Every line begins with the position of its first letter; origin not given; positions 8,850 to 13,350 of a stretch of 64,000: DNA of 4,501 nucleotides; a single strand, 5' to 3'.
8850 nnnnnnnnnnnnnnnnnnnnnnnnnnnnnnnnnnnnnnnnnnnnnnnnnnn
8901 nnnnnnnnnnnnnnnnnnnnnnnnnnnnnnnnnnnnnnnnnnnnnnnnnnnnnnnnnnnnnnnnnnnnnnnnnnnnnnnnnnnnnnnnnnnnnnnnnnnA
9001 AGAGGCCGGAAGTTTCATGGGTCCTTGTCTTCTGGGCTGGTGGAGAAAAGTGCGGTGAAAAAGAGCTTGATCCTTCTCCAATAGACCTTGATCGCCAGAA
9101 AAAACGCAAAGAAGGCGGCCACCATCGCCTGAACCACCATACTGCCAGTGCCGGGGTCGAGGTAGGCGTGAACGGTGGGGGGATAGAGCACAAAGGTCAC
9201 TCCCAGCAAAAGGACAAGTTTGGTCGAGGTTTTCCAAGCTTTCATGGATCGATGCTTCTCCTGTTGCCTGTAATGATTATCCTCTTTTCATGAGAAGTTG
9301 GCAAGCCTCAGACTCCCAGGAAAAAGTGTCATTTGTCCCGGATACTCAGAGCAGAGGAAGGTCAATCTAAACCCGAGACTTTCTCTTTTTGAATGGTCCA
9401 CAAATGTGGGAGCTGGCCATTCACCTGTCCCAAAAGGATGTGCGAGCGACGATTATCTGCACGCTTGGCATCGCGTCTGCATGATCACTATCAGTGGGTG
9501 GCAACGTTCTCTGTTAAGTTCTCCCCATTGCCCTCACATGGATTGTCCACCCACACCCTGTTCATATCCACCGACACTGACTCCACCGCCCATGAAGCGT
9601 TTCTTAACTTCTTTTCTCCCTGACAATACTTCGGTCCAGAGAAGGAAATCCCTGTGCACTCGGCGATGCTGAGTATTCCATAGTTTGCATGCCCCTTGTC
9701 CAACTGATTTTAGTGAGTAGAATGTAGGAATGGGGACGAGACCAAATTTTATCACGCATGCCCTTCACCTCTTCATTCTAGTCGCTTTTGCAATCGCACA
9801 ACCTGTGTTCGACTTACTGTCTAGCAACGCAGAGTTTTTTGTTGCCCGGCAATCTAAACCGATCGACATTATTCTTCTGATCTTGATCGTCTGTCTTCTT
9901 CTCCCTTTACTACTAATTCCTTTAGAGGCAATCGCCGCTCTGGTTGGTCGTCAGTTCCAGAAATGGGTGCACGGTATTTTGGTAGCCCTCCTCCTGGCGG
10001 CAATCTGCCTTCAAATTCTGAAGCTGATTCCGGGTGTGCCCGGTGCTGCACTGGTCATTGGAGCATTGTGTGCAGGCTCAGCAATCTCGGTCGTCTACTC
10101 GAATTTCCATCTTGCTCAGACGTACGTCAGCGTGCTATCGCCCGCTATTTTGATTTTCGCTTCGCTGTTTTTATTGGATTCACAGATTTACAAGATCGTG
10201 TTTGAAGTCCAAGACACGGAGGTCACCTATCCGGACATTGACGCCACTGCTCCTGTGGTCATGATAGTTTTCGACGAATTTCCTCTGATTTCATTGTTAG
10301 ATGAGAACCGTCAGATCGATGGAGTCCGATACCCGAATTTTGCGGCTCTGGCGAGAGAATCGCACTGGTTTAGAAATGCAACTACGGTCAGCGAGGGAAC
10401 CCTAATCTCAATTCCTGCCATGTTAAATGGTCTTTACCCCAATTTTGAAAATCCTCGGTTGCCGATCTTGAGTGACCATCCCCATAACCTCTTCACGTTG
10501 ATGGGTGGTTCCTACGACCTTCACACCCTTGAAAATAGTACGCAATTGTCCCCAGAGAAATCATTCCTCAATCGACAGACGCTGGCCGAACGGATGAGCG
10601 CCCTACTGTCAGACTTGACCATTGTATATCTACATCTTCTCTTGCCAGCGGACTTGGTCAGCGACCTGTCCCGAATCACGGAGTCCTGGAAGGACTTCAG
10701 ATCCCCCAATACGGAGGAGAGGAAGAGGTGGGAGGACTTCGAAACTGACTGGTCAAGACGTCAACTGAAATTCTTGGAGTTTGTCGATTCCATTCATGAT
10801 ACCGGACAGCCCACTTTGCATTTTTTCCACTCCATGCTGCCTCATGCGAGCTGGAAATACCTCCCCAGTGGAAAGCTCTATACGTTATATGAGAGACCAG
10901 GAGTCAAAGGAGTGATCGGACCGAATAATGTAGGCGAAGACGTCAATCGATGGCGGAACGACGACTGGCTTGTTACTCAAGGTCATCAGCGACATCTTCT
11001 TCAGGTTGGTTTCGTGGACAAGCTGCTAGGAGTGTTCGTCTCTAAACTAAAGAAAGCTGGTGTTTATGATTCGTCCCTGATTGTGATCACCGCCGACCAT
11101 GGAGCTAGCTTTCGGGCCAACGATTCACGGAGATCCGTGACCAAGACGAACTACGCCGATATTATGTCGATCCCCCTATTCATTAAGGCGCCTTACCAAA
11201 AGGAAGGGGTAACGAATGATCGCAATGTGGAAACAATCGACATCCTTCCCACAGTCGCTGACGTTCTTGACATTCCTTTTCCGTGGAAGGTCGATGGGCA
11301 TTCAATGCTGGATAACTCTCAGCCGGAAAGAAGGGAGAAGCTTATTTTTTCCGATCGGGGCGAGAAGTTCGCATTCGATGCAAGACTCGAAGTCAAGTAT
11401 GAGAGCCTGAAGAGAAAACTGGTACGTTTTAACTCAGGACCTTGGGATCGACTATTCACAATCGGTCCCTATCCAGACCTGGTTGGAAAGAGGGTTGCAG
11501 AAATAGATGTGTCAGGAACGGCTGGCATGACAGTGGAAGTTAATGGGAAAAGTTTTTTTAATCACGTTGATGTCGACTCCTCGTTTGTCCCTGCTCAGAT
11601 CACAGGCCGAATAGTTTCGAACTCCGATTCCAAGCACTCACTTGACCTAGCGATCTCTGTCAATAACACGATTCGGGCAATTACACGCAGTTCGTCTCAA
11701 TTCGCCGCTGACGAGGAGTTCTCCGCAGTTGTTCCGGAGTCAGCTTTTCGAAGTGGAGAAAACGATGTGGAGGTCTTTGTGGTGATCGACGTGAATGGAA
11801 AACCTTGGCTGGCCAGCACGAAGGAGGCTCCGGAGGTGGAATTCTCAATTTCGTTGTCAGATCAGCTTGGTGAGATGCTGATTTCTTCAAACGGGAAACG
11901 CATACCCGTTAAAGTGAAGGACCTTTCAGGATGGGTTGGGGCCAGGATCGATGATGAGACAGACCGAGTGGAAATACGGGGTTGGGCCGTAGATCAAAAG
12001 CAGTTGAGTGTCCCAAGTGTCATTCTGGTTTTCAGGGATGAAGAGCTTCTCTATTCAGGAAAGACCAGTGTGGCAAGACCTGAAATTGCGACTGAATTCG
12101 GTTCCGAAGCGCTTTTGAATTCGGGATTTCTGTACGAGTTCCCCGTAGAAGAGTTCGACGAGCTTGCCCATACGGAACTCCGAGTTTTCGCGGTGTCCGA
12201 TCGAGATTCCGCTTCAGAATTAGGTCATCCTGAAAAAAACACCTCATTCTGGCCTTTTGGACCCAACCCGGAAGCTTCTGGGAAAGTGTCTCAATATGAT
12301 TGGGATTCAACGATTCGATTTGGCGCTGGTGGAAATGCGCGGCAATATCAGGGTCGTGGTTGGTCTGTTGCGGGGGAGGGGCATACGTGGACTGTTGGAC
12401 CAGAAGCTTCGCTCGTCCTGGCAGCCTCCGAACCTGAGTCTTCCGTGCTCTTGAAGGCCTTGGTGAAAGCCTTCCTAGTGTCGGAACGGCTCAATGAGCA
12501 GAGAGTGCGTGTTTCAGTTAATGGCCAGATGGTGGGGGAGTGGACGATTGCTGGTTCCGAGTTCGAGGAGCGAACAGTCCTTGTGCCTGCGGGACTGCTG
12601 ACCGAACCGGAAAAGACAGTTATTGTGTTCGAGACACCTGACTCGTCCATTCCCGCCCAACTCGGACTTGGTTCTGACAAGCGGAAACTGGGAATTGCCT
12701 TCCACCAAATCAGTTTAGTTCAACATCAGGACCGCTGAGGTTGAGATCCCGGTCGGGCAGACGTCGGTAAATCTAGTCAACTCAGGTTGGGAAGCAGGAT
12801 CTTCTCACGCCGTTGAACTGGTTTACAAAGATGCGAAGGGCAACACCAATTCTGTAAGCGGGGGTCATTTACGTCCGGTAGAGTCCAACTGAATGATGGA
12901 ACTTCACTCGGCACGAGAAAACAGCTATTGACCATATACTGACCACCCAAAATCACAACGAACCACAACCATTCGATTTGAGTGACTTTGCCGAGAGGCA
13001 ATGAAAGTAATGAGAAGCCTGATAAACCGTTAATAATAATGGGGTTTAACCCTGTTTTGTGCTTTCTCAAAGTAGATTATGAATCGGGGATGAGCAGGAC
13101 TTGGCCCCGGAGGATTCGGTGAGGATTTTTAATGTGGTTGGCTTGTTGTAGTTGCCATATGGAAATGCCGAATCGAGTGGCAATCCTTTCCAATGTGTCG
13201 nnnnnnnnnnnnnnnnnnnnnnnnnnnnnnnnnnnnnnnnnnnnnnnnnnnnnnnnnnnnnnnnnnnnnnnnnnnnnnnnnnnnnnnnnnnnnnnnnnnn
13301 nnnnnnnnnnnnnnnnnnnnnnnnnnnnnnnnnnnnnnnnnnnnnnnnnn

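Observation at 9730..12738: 1002-aa LtaS/EptA-architecture protein with a ~450-aa unassigned C-terminal module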

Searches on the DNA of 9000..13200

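Call 15: search_rna_families(source=window, start=9000, end=13200, threshold=evalue, max_evalue=1)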
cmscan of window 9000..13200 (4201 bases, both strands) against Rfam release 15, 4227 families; matches with E-value up to 1: 0.
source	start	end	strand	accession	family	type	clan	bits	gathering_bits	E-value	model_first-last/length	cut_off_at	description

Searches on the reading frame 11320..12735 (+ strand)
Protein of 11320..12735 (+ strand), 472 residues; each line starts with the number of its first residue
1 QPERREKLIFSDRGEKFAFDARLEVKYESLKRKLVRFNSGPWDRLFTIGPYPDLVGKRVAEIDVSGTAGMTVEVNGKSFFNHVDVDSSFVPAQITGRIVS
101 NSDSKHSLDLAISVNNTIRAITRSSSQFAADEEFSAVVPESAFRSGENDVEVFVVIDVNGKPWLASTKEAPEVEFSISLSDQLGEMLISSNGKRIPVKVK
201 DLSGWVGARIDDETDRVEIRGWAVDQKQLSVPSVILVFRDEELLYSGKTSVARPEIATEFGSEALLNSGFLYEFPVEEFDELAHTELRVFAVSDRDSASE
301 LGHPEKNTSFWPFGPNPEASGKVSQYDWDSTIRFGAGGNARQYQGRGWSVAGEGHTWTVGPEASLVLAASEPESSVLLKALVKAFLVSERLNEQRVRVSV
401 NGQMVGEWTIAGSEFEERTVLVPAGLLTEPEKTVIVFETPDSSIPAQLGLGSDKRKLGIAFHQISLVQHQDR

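Call 13: search_protein_families(library=pfam, proteins=[window:11320-12735:+], max_evalue=10)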
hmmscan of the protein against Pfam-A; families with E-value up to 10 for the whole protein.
window:11320-12735:+ (472 aa): 1 family
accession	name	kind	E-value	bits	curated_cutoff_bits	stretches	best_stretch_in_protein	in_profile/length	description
PF16841.11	CBM60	-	0.031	15.2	28.2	1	393-437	13-55/91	Ca-dependent carbohydrate-binding module xylan-binding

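Call 41: predict_structure(alignment_id=A2)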
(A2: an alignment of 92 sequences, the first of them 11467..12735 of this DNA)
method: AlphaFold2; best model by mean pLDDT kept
length: 423 residues; sequences in the alignment: 92
mean_pLDDT: 91.4   pTM: 0.70
mean pLDDT of the five models: 91.4, 90.5, 90.4, 90.2, 90.1
residues with pLDDT >= 90: 322; 70-90: 80; 50-70: 18; < 50: 3
segments of 3 or more residues with pLDDT < 50: none
pLDDT, mean of each block of 10 residues (from residue 1): 94 92 90 89 91 81 98 83 88 96 96 95 87 80 93 94 91 96 96 92 96 97 92 89 96 80 70 82 95 90 94 94 96 96 97 96 97 94 93 95 92 97 67
secondary structure, 60 per line:
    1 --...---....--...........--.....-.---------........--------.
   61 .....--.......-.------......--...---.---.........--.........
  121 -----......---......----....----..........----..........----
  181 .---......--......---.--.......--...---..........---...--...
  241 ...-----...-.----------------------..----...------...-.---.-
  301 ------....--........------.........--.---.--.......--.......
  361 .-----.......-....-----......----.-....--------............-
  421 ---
elements in order: E15-25 H28-32 E44-51 E60-65 E68-74 E83-88 E101-109 E112-120 E126-131 E135-140 E145-148 E153-162 E167-176 E185-190 E193-198 H205-211 E220-226 E238-243 E249-251 E282-284 E307-310 E313-320 E327-335 E345-351 E354-361 E367-373 H375-378 E384-389 H396-399 E408-419

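Call 70: fold_search(model_id=the predicted structure, library=pdb)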
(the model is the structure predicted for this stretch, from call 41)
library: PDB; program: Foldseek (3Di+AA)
matches with E <= 10: 1275; with E <= 0.001: 58
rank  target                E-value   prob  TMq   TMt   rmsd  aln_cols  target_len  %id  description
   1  3nqh                  8.9e-07  0.98  0.17  0.17  23.5       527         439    8  Crystal structure of a glycosyl hydrolase (BT_2959) from BACTEROIDES THETAIOTAOMICRON VPI-5482 at 2.11 A resolution (released 2010-07-28)
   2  2c9k                  1.4e-06  1.00  0.21  0.17  22.5       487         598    9  Structure of the functional form of the mosquito-larvicidal Cry4Aa toxin from Bacillus thuringiensis at 2.8 A resolution (released 2006-04-25)
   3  7byx_A                2.2e-06  0.98  0.17  0.17  22.4       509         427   11  Crystal structure of exo-beta-1,3-galactanase from Phanerochaete chrysosporium Pc1,3Gal43A E208A with beta-1,3-galacto (released 2020-11-04)
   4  7bys_A                3.5e-06  0.97  0.18  0.18  22.7       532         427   11  Crystal structure of exo-beta-1,3-galactanase from Phanerochaete chrysosporium Pc1,3Gal43A apo form (released 2020-11-04)
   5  8ic1_A                5.6e-06  0.99  0.20  0.18  22.9       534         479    7  endo-alpha-D-arabinanase EndoMA1 D51N mutant from Microbacterium arabinogalactanolyticum in complex with arabinooligos (released 2023-08-16)
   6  8hhv_A                7.3e-06  0.99  0.20  0.18  21.5       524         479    9  endo-alpha-D-arabinanase EndoMA1 from Microbacterium arabinogalactanolyticum (released 2023-08-16)
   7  7byv_A                9.0e-06  0.94  0.18  0.18  23.1       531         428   11  Crystal structure of exo-beta-1,3-galactanase from Phanerochaete chrysosporium Pc1,3Gal43A E208Q with beta-1,3-galacto (released 2020-11-04)
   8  5eiy_B                1.2e-05  0.99  0.22  0.15  23.3       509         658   10  Bacterial cellulose synthase bound to a substrate analogue (released 2016-03-09)
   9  7l2z_F                1.8e-05  0.99  0.23  0.16  19.2       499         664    7  Bacterial cellulose synthase BcsB hexamer (released 2021-03-24)
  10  8j3x_B                3.7e-05  1.00  0.21  0.23   7.1       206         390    9  Crystal structure of CBM6E from Saccharophagus degradans (released 2024-04-24)
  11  4zmh_B                3.7e-05  0.99  0.21  0.11  19.8       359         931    9  Crystal structure of a five-domain GH115 alpha-Glucuronidase from the Marine Bacterium Saccharophagus degradans 2-40T (released 2016-05-04)
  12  6e57_B                4.3e-05  0.77  0.14  0.15  21.9       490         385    7  Bacteroides ovatus mixed-linkage glucan utilization locus (MLGUL) SGBP-B in complex with mixed-linkage heptasaccharide (released 2019-05-29)
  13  4hg6_B                5.1e-05  0.99  0.25  0.17  22.2       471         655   11  Structure of a cellulose synthase - cellulose translocation intermediate (released 2012-12-19)
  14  9jsk_C                5.6e-05  0.98  0.22  0.21  23.4       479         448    8  Clostridium perfringens iota toxin pore Ib in prepore IV state (released 2025-05-14)
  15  8j3x_A                6.3e-05  1.00  0.23  0.24   6.4       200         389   11  Crystal structure of CBM6E from Saccharophagus degradans (released 2024-04-24)
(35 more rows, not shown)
